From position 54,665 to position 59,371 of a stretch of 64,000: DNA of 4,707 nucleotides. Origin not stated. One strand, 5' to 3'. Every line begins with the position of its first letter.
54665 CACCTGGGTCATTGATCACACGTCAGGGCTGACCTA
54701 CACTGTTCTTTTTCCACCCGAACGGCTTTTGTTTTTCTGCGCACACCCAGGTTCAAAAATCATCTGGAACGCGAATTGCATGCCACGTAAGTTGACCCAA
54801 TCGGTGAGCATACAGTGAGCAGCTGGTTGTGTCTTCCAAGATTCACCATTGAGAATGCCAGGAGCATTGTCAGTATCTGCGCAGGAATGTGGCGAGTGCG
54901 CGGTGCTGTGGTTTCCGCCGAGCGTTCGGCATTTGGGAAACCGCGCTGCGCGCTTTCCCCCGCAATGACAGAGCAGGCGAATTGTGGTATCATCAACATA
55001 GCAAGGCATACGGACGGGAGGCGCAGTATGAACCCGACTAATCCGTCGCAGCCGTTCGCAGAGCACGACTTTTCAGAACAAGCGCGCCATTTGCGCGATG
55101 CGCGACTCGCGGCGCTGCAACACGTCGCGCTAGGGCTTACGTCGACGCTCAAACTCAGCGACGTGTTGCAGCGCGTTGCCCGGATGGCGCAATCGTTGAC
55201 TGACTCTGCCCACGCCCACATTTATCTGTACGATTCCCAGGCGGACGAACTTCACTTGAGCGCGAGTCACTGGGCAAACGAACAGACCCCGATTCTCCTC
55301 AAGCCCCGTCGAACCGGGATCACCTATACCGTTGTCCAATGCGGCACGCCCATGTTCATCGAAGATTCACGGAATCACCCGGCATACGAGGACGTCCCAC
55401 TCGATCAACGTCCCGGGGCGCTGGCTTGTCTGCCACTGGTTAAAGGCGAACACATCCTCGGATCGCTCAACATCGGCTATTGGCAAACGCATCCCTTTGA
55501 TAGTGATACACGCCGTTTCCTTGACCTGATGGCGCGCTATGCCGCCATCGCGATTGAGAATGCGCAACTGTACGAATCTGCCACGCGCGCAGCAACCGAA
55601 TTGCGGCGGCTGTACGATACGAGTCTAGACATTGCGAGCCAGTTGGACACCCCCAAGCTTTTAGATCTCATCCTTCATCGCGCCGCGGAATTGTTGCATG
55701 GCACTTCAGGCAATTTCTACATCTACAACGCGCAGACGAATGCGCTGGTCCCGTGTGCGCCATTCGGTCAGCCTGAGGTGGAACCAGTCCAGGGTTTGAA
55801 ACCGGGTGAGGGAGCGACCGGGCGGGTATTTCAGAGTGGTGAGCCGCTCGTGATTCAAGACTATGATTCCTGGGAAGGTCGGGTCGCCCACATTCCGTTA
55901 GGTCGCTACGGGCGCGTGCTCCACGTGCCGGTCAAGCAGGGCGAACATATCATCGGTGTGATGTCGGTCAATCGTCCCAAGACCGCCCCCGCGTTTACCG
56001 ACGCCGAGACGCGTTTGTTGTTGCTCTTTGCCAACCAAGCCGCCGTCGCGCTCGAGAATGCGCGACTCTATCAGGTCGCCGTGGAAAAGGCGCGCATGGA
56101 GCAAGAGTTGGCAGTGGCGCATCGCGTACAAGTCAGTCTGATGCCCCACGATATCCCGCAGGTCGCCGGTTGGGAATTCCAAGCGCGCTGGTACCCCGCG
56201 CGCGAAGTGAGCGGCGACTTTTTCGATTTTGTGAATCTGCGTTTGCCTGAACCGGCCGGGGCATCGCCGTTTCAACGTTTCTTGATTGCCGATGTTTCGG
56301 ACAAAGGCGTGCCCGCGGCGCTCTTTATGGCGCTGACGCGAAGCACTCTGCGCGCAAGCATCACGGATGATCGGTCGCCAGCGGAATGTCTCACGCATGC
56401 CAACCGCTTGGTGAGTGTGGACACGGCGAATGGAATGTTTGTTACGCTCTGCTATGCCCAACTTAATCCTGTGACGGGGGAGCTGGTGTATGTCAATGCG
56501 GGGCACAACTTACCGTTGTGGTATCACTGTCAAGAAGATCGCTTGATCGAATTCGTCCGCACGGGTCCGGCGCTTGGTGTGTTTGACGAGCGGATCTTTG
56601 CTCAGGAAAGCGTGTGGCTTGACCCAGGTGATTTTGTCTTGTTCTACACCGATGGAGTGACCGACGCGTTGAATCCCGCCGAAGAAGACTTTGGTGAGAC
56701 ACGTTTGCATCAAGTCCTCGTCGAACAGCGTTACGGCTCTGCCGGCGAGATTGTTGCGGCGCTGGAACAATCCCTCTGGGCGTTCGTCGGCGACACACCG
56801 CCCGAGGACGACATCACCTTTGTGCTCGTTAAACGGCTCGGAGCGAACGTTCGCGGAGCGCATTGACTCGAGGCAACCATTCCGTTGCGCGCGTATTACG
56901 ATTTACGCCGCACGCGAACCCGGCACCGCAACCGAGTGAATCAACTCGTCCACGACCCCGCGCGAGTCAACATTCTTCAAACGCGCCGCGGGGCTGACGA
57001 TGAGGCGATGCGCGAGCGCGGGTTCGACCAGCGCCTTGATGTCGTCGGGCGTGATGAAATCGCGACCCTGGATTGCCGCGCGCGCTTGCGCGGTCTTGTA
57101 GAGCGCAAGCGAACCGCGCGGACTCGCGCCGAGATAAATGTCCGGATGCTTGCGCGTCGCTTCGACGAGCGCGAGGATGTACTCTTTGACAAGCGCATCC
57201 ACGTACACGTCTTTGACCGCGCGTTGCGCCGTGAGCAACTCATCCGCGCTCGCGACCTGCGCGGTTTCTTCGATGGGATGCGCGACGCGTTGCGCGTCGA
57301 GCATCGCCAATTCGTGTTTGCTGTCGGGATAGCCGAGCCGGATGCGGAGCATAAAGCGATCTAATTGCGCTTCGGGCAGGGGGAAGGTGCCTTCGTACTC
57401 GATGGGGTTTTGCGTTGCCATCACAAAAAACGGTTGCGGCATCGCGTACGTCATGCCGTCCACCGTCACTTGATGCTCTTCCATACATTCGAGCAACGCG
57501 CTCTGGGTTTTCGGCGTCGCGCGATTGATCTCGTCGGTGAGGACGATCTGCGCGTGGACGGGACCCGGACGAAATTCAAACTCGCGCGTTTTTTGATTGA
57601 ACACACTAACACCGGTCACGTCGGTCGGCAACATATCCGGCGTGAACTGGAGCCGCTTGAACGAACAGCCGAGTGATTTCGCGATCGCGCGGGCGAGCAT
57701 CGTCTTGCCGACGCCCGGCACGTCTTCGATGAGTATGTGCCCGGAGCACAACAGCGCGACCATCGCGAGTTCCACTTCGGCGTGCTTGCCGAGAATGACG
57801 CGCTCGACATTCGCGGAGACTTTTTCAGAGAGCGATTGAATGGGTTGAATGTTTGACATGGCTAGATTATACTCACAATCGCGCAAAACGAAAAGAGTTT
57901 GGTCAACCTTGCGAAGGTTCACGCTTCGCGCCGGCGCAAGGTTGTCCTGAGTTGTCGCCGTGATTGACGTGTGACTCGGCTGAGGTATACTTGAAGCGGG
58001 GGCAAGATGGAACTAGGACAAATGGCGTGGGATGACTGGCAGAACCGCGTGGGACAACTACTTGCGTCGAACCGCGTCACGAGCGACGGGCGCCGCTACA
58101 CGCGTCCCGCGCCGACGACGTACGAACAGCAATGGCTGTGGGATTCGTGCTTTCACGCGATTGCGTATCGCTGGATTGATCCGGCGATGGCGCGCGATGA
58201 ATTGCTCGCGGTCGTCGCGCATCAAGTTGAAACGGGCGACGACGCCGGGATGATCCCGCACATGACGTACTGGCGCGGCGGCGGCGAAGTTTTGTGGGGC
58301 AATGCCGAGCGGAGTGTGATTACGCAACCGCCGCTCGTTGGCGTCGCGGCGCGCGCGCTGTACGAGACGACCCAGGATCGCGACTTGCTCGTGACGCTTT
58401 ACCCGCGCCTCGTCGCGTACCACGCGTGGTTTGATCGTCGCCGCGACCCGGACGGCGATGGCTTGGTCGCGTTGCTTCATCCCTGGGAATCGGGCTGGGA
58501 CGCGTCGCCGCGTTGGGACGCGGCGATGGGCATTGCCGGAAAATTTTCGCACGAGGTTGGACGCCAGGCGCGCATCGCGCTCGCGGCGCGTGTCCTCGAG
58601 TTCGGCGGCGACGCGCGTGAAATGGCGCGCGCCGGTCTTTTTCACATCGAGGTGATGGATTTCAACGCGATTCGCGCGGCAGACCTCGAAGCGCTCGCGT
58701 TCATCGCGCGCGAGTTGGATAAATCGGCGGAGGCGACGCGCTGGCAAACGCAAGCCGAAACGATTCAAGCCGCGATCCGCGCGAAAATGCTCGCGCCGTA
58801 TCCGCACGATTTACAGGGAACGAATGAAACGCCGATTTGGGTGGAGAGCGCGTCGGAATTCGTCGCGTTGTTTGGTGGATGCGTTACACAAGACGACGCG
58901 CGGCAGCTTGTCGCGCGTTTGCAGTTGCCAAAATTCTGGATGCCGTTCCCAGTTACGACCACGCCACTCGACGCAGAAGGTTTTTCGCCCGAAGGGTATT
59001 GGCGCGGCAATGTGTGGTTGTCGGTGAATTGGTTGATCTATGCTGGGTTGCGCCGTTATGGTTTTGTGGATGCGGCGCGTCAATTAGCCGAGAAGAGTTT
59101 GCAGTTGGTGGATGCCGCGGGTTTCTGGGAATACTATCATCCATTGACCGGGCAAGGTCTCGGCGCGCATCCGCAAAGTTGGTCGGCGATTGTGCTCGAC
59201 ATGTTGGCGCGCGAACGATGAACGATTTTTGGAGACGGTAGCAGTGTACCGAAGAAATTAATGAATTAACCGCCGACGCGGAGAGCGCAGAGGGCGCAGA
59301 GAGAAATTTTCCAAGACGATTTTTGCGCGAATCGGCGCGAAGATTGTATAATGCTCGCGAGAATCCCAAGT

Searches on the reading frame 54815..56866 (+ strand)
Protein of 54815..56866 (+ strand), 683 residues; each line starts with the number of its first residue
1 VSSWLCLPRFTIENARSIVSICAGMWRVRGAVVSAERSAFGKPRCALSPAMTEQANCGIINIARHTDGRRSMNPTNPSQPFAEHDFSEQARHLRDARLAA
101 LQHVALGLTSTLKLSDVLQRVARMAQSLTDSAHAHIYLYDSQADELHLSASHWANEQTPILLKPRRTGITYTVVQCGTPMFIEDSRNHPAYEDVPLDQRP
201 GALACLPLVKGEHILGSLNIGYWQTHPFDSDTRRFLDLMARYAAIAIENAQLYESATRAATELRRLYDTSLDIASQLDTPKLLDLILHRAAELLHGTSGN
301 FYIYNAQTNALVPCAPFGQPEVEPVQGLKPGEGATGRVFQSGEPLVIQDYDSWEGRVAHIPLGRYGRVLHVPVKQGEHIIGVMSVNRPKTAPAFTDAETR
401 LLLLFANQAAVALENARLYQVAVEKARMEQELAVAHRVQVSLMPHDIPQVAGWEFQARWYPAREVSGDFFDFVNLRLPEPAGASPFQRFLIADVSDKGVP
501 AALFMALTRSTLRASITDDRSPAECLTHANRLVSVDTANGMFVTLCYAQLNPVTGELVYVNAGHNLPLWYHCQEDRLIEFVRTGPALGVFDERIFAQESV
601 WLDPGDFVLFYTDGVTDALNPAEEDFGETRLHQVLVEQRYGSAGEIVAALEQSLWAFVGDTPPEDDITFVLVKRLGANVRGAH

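Call 78: search_protein_families(library=pfam, proteins=[window:54815-56866:+], max_evalue=0.0001)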
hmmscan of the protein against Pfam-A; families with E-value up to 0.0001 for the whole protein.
window:54815-56866:+ (683 aa): 4 families
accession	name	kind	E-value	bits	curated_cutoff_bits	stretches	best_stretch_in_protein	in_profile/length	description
PF07228.17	SpoIIE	-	1.3e-48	166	25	1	488-674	6-191/192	Stage II sporulation protein E (SpoIIE)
PF13185.12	GAF_2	-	2.5e-35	122.1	28.6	2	277-414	2-136/136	GAF domain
PF01590.32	GAF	-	8e-30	104.5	22.4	2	114-247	2-133/133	GAF domain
PF13492.12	GAF_3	-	1.4e-22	80.9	27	2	115-249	3-129/129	GAF domain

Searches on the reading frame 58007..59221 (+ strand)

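Call 78: search_protein_families(library=pfam, proteins=[window:58007-59221:+], max_evalue=0.0001)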
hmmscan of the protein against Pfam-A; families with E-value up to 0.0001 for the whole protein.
window:58007-59221:+ (404 aa): 4 families
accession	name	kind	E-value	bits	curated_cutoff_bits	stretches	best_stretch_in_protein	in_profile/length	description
PF22422.2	MGH1-like_GH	-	3.8e-79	267.3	27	1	39-393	1-356/356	Mannosylglycerate hydrolase MGH1-like glycoside hydrolase domain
PF01204.24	Trehalase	-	3.3e-11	43.2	21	1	107-369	180-463/512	Trehalase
PF03200.22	Glyco_hydro_63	-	1.1e-07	31.5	22.4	1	329-401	404-491/492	Glycosyl hydrolase family 63 C-terminal domain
PF17389.8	Bac_rhamnosid6H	-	7.4e-05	22.6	24.5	0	224-264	176-216/339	Bacterial alpha-L-rhamnosidase 6 hairpin glycosidase domain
